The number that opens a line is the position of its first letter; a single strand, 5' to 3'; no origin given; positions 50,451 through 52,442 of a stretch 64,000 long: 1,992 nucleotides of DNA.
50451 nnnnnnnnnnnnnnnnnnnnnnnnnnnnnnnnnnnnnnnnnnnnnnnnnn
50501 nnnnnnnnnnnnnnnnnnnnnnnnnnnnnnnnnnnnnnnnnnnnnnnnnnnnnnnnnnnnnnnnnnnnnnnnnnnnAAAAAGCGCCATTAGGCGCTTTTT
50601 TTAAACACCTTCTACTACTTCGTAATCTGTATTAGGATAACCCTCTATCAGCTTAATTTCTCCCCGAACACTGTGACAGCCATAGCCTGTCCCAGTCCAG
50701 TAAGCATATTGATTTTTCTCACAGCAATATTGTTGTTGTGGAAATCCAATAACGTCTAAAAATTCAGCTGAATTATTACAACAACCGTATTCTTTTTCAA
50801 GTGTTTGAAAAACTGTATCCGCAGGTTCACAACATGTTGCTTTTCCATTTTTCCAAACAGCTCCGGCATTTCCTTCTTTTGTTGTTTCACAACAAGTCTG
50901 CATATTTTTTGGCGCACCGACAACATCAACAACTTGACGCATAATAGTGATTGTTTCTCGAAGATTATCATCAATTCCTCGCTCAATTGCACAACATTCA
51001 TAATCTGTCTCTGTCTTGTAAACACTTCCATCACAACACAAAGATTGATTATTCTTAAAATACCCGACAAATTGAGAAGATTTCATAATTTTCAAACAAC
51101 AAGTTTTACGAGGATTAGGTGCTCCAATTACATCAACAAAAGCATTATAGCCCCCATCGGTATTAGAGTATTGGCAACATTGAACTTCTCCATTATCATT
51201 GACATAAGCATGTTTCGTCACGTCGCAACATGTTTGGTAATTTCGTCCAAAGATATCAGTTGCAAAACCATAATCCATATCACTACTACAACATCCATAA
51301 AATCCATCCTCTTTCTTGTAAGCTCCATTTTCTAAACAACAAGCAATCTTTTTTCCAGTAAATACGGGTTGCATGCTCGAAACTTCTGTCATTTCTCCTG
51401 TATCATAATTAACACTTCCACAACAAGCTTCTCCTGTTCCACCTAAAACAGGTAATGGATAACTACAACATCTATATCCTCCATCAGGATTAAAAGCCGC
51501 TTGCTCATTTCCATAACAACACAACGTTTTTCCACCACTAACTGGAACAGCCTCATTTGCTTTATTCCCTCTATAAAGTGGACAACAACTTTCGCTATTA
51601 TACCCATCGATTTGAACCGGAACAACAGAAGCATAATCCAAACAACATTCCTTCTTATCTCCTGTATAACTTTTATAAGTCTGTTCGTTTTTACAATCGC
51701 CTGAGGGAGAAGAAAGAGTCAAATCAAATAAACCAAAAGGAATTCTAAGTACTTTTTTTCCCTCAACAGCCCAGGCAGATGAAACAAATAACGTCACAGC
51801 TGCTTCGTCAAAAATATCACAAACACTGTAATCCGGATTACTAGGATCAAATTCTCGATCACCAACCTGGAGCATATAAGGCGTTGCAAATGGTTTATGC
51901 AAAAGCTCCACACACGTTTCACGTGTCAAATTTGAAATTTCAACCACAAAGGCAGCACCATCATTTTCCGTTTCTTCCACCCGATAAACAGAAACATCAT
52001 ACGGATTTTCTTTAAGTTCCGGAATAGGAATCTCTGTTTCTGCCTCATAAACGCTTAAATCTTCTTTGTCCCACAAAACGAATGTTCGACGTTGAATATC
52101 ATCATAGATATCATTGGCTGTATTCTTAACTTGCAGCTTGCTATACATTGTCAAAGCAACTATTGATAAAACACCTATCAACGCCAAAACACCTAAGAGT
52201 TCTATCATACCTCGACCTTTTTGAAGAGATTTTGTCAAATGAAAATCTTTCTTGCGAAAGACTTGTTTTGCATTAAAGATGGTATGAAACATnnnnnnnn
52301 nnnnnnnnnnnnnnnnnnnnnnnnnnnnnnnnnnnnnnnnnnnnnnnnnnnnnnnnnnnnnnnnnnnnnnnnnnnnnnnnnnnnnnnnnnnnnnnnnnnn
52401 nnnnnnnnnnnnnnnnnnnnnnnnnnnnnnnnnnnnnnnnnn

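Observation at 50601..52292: Secreted 563-aa protein built from repeated di-cysteine (CC) modules with a pilin-like N-terminal anchor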

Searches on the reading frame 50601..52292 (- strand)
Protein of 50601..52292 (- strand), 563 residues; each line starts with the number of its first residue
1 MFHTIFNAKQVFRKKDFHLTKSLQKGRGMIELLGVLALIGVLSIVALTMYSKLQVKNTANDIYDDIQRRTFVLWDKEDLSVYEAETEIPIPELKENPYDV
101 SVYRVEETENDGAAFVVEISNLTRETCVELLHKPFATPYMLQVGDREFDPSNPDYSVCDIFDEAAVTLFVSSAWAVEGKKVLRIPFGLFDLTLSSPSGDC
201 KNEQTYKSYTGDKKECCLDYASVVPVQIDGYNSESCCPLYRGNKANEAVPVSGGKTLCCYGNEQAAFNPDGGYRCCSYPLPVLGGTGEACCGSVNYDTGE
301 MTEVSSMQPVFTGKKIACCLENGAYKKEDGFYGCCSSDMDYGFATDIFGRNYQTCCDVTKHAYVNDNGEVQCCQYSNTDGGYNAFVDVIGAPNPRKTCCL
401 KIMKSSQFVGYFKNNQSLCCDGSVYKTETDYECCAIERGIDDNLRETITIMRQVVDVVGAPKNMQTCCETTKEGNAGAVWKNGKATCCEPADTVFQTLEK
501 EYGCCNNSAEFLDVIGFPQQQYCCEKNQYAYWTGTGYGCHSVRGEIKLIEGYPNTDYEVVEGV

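Call 3: search_protein_families(library=pfam, proteins=[window:50601-52292:-], max_evalue=10)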
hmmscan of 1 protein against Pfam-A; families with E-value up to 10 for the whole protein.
window:50601-52292:- (563 aa): 4 families
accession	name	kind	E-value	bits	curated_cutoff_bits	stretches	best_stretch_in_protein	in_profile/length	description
PF24748.1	Galaxin_repeat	-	0.02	15.3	28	2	207-336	7-130/131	Galaxin-like repeats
PF07048.16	DUF1331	-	0.13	12.4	25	1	40-53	7-20/35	Protein of unknown function (DUF1331)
PF08518.16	GIT_SHD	-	0.14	12.2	21.1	1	50-70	8-28/29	Spa2 homology domain (SHD) of GIT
PF19836.4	DUF6315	-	0.5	10.5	29.7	1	317-369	7-59/174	Family of unknown function (DUF6315)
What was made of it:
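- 50676..51695 (-): Di-cysteine ladder module, residues 200-539: Cys200 cap, 16 CC dipeptides (216...523), Cys539 cap; 34 Cys, predicted to form 17 consecutive inter-hairpin disulfides. Weak Galaxin_repeat hit, E = 0.02 (call 3).
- On Type IVb pilin families PilS (PF08805) and Bundlin (PF05307): The target gives no hit (call 3).
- On Galaxin-like repeats (PF24748 / PTHR34490): 15.3 bits against 28, E = 0.02, residues 207-336 (call 3).
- Closest known: Galaxin, galaxin-like proteins and calcarins. Different: The Pfam score is below threshold, 15.3 against 28 bits (call 3).
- Closest known: Major type IVb pilins PilS. Different: It carries the G|R-G/S-M-I/V-E signature and does not itself reach the Pfam thresholds (call 3).
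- Weak Pfam Galaxin_repeat hit covering 124 of 131 profile positions, E = 0.02 (call 3).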

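Call 4: search_protein_families(library=ncbifam, proteins=[window:50601-52292:-], max_evalue=10)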
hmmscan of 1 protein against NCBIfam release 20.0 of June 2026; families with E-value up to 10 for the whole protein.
window:50601-52292:- (563 aa): 0 families
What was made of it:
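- The target itself hits no curated pilin model in Pfam or NCBIfam (calls 3, 4). The target itself hits no Pfam or NCBIfam pilin model (calls 3, 4).
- Tried and rejected: Pfam and NCBIfam on the target gave only a sub-threshold Galaxin_repeat hit (calls 3, 4).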

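Call 6: find_homologous_proteins(query=window:50601-52292:-, max_evalue=0.001)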
Query window:50601-52292:- (563 aa): 2 proteins with E <= 0.001 among 5770 candidates.
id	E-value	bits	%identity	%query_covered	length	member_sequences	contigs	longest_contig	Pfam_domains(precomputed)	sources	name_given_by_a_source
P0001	0.0e+0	1310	98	100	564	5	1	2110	-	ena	-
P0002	2.3e-290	983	75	98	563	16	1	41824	-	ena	-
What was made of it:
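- Tried and rejected: A word-indexed homolog search with the whole protein found only two orthologs (call 6).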

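Call 9: find_encoding_contigs(protein=P0002, flank=10000)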
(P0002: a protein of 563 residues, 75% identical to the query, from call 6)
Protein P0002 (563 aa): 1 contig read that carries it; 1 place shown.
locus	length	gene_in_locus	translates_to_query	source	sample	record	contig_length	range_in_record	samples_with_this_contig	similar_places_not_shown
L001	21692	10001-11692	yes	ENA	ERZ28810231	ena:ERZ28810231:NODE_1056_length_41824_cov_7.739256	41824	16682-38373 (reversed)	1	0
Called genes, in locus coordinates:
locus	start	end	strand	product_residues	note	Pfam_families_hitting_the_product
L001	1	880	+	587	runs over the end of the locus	PF00999:Na_H_Exchanger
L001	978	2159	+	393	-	PF25917:BSH_RND, PF25876:HH_MFP_RND, PF25944:Beta-barrel_RND, PF25967:RND-MFP_C (weak)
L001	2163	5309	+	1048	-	PF00873:ACR_tran, PF03176:MMPL (weak)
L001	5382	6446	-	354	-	PF01116:F_bP_aldolase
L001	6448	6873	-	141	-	PF14345:GDYXXLXY (weak)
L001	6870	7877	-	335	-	PF09925:DUF2157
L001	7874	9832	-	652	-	PF00456:Transketolase_N, PF13292:DXP_synthase_N (faint), PF02779:Transket_pyr, PF02780:Transketolase_C, PF22613:Transketolase_C_1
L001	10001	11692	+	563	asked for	-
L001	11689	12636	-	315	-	PF02899:Phage_int_SAM_1, PF00589:Phage_integrase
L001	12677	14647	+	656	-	PF17764:PriA_3primeBD, PF04851:ResIII, PF00270:DEAD, PF18319:Zn_ribbon_PriA, PF00271:Helicase_C (weak), PF18074:PriA_C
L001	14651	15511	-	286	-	PF01297:ZnuA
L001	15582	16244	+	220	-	PF00005:ABC_tran, PF02463:SMC_N (faint), PF13304:AAA_21 (faint)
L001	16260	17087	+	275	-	PF00950:ABC-3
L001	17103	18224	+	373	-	PF00437:T2SSE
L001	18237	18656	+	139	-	-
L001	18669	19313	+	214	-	PF00834:Ribul_P_3_epim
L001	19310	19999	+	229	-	PF00072:Response_reg, PF00486:Trans_reg_C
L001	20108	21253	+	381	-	PF10098:DUF2336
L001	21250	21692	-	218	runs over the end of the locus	PF22688:Hda_lid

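Call 10: find_related_loci(query=A1, collection=genome_contigs, flank=10000)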
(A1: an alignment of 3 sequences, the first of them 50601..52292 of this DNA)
Query A1 (563 aa) in genome_contigs; peptide patterns used: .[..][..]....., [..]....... (x = any residue, [..] = any of these).
68 stretches matched a pattern; 1 encode a relative of the query (tblastn E <= 1e-3); 1 distinct loci.
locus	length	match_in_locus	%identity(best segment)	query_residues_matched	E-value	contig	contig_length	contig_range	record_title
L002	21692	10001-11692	98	1-563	0e+0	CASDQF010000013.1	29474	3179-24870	uncultured Alphaproteobacteria bacterium isolate SI.O49.metabat-bins.29 genome assembly, contig: SI.O49.metabat-bins.29.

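Call 22: predict_structure(alignment_id=A1)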
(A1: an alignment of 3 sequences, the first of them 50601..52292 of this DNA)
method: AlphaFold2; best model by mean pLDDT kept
length: 563 residues; sequences in the alignment: 3
mean_pLDDT: 50.3   pTM: 0.30
mean pLDDT of the five models: 50.3, 46.7, 38.0, 37.0, 36.6
residues with pLDDT >= 90: 0; 70-90: 58; 50-70: 237; < 50: 268
segments of 3 or more residues with pLDDT < 50: 1-29, 75-95, 105-113, 134-156, 162-256, 293-305, 337-343, 345-353, 403-406, 437-449, 508-520, 542-563
pLDDT, mean of each block of 10 residues (from residue 1): 27 29 42 54 53 61 59 47 34 49 47 53 63 44 37 47 39 28 26 27 28 32 37 39 44 48 58 59 65 40 55 64 59 56 44 51 55 55 65 64 55 74 74 61 40 75 77 67 76 60 57 40 53 54 41 32 32
secondary structure, 60 per line:
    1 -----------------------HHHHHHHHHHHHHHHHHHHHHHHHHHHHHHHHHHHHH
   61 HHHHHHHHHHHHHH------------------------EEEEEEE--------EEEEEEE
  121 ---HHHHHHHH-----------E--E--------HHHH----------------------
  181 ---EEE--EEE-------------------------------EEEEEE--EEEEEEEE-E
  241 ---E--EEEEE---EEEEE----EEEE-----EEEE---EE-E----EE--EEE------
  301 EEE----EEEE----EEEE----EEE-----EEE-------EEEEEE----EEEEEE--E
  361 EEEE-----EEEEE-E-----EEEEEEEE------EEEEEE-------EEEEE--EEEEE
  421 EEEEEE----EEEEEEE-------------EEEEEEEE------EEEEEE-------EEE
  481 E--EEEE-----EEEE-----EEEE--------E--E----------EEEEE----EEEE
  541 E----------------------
elements in order: H24-74 E99-105 E114-120 H124-131 H155-158 E184-186 E189-191 E223-228 E231-238 E247-251 E255-259 E264-267 E273-276 E292-294 E301-303 E308-311 E316-319 E324-326 E332-334 E342-347 E352-357 E360-364 E370-374 E382-389 E396-401 E409-413 E416-426 E431-437 E451-458 E465-470 E478-481 E484-487 E493-496 E502-505 E528-532 E537-541
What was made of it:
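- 52143..52214 (-): Mature N-terminus and hydrophobic alpha1-N helix, residues 27-50 (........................), Glu31 = +5. AF2 predicts a helix over residues 24-74 (call 22).
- Tried and rejected: Full-length AF2 with three sequences gave a poor model, pLDDT 50 (call 22).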

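Call 23: search_protein_representatives(alignment_id=A1)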
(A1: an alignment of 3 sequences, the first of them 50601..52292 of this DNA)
Query: 3 sequences, 564 profile positions. Proteins with E-value up to 0.001 (for the whole library): 155; up to 1e-10: 7; up to 1e-30: 5. The best 150 are listed.
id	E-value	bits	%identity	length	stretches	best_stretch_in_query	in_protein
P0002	0.0e+00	1209.8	-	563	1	1-564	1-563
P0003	3.0e-70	254.1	-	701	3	24-509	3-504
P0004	6.6e-44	167.1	-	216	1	23-213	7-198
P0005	6.7e-40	153.9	-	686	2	15-536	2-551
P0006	9.9e-31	123.6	-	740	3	20-182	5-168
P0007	1.3e-29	120.0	-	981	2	24-374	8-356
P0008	8.6e-16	74.3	-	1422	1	23-163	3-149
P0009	1.5e-10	57.0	-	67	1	20-79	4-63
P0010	6.6e-09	51.6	-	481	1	23-170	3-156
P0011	6.9e-09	51.5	-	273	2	24-75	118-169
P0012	1.2e-08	50.7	-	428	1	21-131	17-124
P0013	3.5e-08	49.2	-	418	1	21-180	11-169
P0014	5.6e-08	48.5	-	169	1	21-172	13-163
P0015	5.9e-08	48.4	-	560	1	23-159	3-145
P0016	1.3e-07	47.3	-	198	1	23-137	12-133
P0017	1.4e-07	47.2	-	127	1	22-109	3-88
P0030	6.5e-06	41.7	-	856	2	24-133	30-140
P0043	2.6e-05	39.7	-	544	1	10-131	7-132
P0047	3.9e-05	39.1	-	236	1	19-137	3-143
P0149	8.9e-04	34.7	-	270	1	476-554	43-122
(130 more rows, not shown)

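Call 26: search_protein_families(library=pfam, proteins=[P0003, P0005, P0006, P0007, P0008, P0010, P0013, P0015, P0012, P0149], max_evalue=0.1)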
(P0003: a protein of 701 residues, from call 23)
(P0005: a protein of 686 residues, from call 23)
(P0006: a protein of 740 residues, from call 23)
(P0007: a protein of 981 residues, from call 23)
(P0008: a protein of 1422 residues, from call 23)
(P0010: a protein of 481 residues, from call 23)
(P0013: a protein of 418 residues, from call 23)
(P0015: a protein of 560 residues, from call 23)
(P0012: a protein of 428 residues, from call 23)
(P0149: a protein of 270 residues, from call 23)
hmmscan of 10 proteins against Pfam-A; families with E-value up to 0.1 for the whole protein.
P0003 (701 aa): 0 families

P0005 (686 aa): 0 families

P0006 (740 aa): 1 family
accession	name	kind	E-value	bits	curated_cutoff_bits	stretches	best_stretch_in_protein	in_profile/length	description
PF21865.2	TLN1-like_RS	-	0.0042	17.7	27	1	189-250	90-153/165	Talin 1-like, rod segment domain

P0007 (981 aa): 0 families

P0008 (1422 aa): 0 families

P0010 (481 aa): 1 family
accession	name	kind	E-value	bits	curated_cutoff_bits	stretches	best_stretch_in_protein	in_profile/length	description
PF22236.2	TEBP_OB2-like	-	0.017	15.7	27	0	38-71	5-38/100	Telomere end-binding protein alpha subunit OB2 domain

P0013 (418 aa): 2 families
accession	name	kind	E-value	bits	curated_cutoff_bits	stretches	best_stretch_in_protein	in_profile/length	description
PF21164.2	Dumpy_DPY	-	0.0073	16.7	27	1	253-261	2-10/24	Dumpy, DPY module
PF07603.17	Lcl_C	-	0.017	15.9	34.9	1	361-413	64-114/117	Lcl C-terminal domain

P0015 (560 aa): 2 families
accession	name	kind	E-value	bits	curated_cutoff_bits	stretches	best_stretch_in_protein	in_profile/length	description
PF22236.2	TEBP_OB2-like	-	0.018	15.5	27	0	38-71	5-38/100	Telomere end-binding protein alpha subunit OB2 domain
PF16428.10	DUF5025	-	0.098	13.3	26.8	0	35-112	50-123/158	Domain of unknown function (DUF5025)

P0012 (428 aa): 0 families

P0149 (270 aa): 0 families
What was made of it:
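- On Galaxin-like repeats (PF24748 / PTHR34490): Relatives give no hit (call 26).
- The score is 15.3 bits against a 28-bit threshold, and relatives P0003, P0005, P0006, P0007 and P0149 give no hit at all (calls 3, 26).
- Tried and rejected: Pfam on ten relatives, including six CC-rich ones, gave nothing useful (call 26).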

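Call 29: list_cluster_members(proteins=[P0003, P0005, P0006, P0007, P0008, P0010, P0013, P0030, P0017, P0047])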
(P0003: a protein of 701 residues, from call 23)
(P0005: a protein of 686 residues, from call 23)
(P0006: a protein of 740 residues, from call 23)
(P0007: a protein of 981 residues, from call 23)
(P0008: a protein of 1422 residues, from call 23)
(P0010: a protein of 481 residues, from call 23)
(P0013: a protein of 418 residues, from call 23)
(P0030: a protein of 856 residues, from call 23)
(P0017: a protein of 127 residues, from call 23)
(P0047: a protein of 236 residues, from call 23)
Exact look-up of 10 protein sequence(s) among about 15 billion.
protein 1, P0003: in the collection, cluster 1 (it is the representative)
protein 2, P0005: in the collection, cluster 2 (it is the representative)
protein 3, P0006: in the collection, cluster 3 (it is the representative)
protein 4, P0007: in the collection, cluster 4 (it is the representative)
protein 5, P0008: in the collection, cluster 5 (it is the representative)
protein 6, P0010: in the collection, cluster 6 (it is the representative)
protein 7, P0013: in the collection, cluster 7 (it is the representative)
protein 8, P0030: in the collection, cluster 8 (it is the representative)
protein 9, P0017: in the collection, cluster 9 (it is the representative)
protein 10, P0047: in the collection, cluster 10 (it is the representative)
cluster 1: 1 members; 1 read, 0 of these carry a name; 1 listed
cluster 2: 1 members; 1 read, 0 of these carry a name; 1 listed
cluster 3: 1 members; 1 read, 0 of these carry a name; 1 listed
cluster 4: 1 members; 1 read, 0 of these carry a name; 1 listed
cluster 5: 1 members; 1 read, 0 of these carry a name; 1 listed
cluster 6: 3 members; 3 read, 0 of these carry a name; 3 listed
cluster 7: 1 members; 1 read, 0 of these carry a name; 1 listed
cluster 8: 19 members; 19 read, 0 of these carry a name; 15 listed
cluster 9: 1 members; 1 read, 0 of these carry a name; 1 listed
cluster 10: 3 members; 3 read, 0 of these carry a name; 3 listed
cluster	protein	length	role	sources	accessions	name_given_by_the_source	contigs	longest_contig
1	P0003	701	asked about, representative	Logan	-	-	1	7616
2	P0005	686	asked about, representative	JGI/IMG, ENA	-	-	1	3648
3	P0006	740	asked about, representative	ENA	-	-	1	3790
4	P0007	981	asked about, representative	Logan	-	-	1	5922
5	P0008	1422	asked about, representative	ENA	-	-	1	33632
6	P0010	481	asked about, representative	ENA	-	-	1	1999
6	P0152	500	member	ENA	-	-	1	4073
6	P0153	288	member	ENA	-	-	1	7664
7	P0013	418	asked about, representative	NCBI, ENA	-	-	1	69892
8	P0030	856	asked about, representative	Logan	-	-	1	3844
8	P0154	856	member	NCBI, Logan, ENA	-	-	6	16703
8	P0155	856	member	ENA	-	-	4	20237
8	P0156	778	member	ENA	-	-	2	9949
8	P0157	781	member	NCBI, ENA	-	-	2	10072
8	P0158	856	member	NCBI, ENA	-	-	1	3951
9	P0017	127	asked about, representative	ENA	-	-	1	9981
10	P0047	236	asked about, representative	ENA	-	-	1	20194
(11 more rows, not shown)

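Call 38: search_protein_families(library=ncbifam, proteins=[L001:17103-18224:+, L001:18237-18656:+, P0047, P0013, P0030], max_evalue=0.01)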
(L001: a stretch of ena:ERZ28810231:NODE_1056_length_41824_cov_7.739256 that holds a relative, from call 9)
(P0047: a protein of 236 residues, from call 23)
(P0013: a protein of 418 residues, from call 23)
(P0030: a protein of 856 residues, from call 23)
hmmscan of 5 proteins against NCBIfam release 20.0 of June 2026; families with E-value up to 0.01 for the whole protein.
L001:17103-18224:+ (373 aa): 21 families
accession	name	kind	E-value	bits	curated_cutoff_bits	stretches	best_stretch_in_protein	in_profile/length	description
TIGR01420.1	pilT_fam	subfamily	4.1e-36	124.9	319.1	1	98-320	60-271/343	PilT/PilU family type 4a pilus ATPase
NF041000.1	ATPase_ComGA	equivalog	3.3e-29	101.7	300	1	136-289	99-245/267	competence type IV pilus ATPase ComGA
NF007755.0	PRK10436.1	equivalog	1.1e-25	90.3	617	1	143-286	197-332/465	type II secretion system protein GspE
TIGR02525.1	plasmid_TraJ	equivalog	5e-25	88.3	368.3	1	125-317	113-298/372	plasmid transfer ATPase TraJ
TIGR02533.1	type_II_gspE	equivalog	7.5e-24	84.2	630.25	1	143-317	221-379/486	type II secretion system ATPase GspE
TIGR02538.1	type_IV_pilB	equivalog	1.2e-22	80.3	675.65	1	143-287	294-430/564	type IV-A pilus assembly ATPase PilB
NF053534.1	T4PilAsmATPsTfpB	equivalog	2.8e-22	78.9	850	1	144-316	315-471/584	type IV pilus assembly ATPase TfpB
TIGR02524.1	dot_icm_DotB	equivalog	2.5e-18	66.4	463.3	1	125-320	98-288/358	Dot/Icm type IV secretion system ATPase DotB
NF058587.1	archaellum_moto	equivalog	1.3e-14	53.8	550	1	138-281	248-388/527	archaellum flagellar ATPase motor FlaI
TIGR02788.1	VirB11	equivalog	3.3e-14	52.6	249.95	1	165-316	146-296/308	P-type DNA transfer ATPase VirB11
TIGR03819.1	heli_sec_ATPase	hypoth_equivalog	8.1e-14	51.5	373.15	1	135-315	148-326/340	TadA family conjugal transfer-associated ATPase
TIGR02782.1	TrbB_P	equivalog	2.1e-11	43.7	304.55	1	163-313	135-277/303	P-type conjugative transfer ATPase TrbB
NF053672.1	bindosome_BasE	exception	3.5e-10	39.2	1000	1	144-284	249-386/512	bindosome assembly system ATPase subunit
NF010425.0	PRK13851.1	equivalog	9.4e-09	34.6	461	1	163-321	161-319/344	type IV secretion system protein VirB11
NF010469.0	PRK13894.1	subfamily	6.1e-08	32.4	508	1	167-313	152-291/320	conjugal transfer ATPase TrbB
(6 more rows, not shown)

L001:18237-18656:+ (139 aa): 3 families
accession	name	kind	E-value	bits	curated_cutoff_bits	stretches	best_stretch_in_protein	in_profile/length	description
NF005198.1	PRK06669.1-3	equivalog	0.0002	20.7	200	1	46-116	68-139/299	flagellar assembly protein FliH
TIGR04211.1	SH3_and_anchor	equivalog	0.003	17.2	65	1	19-139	30-154/198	TIGR04211 family SH3 domain-containing protein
NF045508.1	PhasinPhaH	equivalog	0.0088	16.2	250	0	33-133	77-177/234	phasin PhaH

P0047 (236 aa): 2 families
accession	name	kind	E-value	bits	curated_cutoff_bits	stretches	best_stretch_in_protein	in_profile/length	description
NF041775.1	typeIV_PilA_Myxo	equivalog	0.001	19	400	1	8-74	10-76/214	type IV pilin protein PilA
NF007800.0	PRK10506.1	equivalog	0.0037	17.1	158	1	5-66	5-66/163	prepilin peptidase-dependent protein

P0013 (418 aa): 0 families

P0030 (856 aa): 0 families

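Call 39: find_encoding_contigs(protein=P0008, flank=10000, max_places=2)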
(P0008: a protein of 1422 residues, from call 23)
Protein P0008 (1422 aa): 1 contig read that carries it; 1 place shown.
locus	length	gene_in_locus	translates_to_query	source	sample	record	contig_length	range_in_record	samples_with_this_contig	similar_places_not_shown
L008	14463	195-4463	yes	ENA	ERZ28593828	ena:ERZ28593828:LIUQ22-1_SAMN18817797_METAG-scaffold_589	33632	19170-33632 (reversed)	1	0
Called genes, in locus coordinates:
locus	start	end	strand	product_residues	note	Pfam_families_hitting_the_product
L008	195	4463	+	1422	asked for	-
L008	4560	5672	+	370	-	PF02405:MlaE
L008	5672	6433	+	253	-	PF00005:ABC_tran, PF13304:AAA_21 (weak)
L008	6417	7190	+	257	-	PF02470:MlaD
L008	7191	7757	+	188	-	PF03886:ABC_trans_aux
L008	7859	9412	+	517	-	PF03060:NMO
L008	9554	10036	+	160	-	-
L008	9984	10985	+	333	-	-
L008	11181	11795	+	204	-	PF00163:Ribosomal_S4, PF01479:S4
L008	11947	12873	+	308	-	PF00698:Acyl_transf_1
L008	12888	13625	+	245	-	PF00106:adh_short, PF08659:KR, PF01370:Epimerase, PF13460:NAD_binding_10 (weak), PF13561:adh_short_C2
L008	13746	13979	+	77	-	PF00550:PP-binding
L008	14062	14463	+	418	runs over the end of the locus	PF00109:ketoacyl-synt, PF02801:Ketoacyl-synt_C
